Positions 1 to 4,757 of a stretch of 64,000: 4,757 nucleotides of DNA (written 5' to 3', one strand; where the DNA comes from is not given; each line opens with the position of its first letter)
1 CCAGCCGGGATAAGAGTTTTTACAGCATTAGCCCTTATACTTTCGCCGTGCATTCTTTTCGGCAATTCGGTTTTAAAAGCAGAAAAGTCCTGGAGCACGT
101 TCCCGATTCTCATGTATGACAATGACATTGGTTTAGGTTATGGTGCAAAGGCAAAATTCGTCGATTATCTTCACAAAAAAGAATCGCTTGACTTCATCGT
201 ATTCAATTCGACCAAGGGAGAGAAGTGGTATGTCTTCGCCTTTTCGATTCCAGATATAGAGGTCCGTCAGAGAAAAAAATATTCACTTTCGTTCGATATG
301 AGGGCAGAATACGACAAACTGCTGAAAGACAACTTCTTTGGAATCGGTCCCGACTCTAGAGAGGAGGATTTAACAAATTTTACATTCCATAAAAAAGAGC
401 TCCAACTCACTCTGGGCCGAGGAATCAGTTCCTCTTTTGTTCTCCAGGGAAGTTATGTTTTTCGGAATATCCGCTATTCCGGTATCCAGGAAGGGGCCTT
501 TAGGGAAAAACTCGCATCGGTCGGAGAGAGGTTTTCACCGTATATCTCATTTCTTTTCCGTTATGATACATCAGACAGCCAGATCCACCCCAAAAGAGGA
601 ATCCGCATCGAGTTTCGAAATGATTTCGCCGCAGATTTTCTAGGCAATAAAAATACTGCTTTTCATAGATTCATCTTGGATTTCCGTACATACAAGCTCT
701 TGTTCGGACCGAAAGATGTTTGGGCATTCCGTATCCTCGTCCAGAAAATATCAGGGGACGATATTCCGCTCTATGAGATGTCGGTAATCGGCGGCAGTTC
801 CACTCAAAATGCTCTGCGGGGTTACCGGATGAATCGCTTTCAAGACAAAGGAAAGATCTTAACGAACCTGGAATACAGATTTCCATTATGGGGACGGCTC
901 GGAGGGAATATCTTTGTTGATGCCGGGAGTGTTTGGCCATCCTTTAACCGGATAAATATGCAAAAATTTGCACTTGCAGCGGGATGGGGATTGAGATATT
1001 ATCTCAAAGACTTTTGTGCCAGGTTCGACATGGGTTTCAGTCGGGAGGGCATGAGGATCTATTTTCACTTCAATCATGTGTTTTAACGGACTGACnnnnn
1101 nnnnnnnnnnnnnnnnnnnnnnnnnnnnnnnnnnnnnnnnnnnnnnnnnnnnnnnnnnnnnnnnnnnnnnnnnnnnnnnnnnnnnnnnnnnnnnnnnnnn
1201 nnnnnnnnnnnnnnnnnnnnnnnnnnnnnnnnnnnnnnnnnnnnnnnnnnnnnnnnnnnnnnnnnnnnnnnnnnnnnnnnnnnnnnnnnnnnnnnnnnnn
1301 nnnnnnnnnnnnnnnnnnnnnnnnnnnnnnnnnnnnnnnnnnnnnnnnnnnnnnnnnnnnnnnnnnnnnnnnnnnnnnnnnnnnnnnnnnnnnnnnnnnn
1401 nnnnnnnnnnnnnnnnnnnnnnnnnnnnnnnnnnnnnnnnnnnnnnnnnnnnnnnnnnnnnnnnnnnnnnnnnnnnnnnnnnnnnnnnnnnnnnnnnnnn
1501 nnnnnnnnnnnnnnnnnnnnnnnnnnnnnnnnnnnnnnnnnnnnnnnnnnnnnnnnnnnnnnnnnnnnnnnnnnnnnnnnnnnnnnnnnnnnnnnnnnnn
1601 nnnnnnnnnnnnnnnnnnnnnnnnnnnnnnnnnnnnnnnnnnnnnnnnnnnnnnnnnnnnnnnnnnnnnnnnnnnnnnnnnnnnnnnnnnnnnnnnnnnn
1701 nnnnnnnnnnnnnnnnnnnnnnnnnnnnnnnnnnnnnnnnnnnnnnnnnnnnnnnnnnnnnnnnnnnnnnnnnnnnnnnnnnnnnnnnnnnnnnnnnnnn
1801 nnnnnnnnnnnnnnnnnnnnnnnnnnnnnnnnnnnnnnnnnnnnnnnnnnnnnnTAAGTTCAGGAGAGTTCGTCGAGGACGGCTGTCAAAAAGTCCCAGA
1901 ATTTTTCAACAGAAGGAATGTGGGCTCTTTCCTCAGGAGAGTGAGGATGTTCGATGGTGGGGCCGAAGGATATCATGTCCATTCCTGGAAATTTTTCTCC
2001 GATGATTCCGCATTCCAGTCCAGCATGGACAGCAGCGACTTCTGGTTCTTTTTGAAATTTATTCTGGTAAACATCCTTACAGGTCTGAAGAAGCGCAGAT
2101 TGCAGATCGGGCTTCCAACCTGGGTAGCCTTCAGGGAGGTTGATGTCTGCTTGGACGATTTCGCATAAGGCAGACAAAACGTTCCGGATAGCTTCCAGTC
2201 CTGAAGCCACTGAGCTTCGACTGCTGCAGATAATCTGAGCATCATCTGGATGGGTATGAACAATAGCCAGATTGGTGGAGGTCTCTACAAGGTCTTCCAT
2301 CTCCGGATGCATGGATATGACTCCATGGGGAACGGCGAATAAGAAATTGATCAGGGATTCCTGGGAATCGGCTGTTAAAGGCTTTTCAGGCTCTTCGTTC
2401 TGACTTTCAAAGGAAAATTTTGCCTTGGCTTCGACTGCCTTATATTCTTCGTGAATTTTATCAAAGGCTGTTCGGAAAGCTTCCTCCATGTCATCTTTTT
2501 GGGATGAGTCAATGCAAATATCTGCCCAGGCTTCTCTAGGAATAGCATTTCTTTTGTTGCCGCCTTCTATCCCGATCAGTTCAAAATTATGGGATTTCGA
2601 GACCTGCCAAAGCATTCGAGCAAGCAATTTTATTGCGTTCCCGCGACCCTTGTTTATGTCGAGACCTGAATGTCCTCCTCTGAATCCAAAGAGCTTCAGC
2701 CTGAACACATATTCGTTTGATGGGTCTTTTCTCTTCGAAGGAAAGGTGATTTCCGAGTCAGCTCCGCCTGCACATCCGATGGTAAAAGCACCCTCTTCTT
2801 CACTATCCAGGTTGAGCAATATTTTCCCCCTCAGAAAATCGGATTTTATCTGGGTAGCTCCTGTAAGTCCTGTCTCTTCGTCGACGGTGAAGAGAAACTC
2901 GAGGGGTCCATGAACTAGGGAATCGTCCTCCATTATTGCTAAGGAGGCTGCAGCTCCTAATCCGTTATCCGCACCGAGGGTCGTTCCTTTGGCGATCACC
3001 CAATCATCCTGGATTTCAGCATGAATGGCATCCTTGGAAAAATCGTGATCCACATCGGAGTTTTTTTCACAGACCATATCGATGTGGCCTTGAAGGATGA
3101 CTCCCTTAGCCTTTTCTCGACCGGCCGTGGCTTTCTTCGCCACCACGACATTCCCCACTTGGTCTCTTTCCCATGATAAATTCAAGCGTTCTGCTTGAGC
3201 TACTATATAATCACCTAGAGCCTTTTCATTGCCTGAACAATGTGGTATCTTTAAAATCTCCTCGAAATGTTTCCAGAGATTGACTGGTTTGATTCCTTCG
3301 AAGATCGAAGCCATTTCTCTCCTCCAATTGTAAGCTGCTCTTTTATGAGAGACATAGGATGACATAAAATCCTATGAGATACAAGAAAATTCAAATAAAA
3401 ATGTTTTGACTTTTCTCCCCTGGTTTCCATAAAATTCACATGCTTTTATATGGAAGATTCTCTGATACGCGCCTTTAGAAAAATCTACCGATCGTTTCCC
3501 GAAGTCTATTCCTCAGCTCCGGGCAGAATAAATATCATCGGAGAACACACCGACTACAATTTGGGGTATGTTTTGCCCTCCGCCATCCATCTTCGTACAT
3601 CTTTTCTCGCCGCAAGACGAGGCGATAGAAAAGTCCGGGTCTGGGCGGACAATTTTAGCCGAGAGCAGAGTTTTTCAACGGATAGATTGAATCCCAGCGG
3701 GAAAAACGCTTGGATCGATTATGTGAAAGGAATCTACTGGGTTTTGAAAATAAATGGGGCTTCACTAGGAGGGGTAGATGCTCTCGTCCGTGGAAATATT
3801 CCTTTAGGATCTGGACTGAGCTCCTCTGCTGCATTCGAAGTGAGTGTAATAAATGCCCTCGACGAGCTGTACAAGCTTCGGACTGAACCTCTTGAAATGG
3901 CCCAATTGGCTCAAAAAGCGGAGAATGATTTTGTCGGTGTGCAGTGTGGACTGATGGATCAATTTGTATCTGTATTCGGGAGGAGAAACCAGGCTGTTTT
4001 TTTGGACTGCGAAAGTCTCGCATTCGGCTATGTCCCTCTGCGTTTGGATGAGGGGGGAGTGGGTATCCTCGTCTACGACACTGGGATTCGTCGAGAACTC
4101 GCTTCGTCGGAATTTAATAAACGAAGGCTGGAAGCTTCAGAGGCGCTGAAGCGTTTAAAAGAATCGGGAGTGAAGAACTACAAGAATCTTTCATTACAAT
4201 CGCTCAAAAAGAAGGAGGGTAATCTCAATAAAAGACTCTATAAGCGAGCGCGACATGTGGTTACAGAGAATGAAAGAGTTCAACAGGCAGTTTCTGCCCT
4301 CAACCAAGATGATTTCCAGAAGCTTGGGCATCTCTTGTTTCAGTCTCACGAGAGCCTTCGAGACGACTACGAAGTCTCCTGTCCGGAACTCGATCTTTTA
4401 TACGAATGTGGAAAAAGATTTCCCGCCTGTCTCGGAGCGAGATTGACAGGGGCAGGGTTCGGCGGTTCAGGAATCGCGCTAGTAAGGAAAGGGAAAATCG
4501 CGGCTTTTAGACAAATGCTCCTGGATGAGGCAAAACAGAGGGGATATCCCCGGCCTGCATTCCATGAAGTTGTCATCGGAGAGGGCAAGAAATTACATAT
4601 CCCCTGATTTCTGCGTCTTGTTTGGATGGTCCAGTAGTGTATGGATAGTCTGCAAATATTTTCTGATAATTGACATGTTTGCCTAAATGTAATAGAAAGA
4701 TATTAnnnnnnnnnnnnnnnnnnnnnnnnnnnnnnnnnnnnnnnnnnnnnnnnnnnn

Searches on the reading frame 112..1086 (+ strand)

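Call 63: search_protein_families(library=pfam, proteins=[window:112-1086:+], max_evalue=0.00001)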
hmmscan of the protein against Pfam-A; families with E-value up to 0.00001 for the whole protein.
window:112-1086:+ (324 aa): 1 family
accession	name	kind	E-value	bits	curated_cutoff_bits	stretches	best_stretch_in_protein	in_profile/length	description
PF01103.29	Omp85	-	4e-20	73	24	1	42-310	24-308/325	Omp85 superfamily domain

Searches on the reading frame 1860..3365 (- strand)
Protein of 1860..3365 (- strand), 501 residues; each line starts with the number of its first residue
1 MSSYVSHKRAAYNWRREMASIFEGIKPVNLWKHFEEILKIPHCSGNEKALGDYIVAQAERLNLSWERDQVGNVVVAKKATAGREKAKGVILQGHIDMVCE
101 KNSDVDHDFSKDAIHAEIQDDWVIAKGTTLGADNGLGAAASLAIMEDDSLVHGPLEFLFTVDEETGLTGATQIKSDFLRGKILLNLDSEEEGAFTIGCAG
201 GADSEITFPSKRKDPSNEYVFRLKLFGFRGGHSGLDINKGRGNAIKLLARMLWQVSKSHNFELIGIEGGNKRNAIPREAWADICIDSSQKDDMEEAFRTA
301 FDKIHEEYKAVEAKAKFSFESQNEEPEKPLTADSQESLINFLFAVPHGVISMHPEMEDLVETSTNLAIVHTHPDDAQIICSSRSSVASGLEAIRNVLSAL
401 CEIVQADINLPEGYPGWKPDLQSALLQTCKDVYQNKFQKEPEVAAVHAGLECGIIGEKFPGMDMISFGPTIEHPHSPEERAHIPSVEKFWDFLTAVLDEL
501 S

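Call 63: search_protein_families(library=pfam, proteins=[window:1860-3365:-], max_evalue=0.00001)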
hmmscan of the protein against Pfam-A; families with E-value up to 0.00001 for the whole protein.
window:1860-3365:- (501 aa): 2 families
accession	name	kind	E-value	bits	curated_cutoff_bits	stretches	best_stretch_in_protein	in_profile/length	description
PF01546.33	Peptidase_M20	-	1.5e-13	51.6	24.6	1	90-497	1-204/206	Peptidase family M20/M25/M40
PF07687.19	M20_dimer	-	5.8e-11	42.7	21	1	225-310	3-105/107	Peptidase dimerisation domain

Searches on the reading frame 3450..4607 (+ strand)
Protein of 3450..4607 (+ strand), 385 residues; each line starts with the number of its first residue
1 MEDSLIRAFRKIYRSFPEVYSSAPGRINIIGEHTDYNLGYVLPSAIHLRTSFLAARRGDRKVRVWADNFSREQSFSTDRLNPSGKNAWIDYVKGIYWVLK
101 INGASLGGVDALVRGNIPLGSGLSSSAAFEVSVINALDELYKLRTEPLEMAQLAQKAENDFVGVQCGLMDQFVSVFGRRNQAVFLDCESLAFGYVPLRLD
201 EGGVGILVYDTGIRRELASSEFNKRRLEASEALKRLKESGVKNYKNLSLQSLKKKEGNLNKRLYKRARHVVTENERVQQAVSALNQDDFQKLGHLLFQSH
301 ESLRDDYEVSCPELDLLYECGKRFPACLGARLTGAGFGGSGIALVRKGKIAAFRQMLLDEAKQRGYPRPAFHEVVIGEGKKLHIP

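Call 63: search_protein_families(library=pfam, proteins=[window:3450-4607:+], max_evalue=0.00001)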
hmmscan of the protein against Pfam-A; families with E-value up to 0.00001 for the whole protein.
window:3450-4607:+ (385 aa): 3 families
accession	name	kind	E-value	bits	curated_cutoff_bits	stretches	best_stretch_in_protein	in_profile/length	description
PF00288.32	GHMP_kinases_N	-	3.3e-22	79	22.3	1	91-178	2-87/87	GHMP kinases N terminal domain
PF10509.15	GalKase_gal_bdg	-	7.2e-18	64.3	23.1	1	8-55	2-48/49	Galactokinase galactose-binding signature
PF08544.19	GHMP_kinases_C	-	1.3e-11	45.2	21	1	281-357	2-79/85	GHMP kinases C terminal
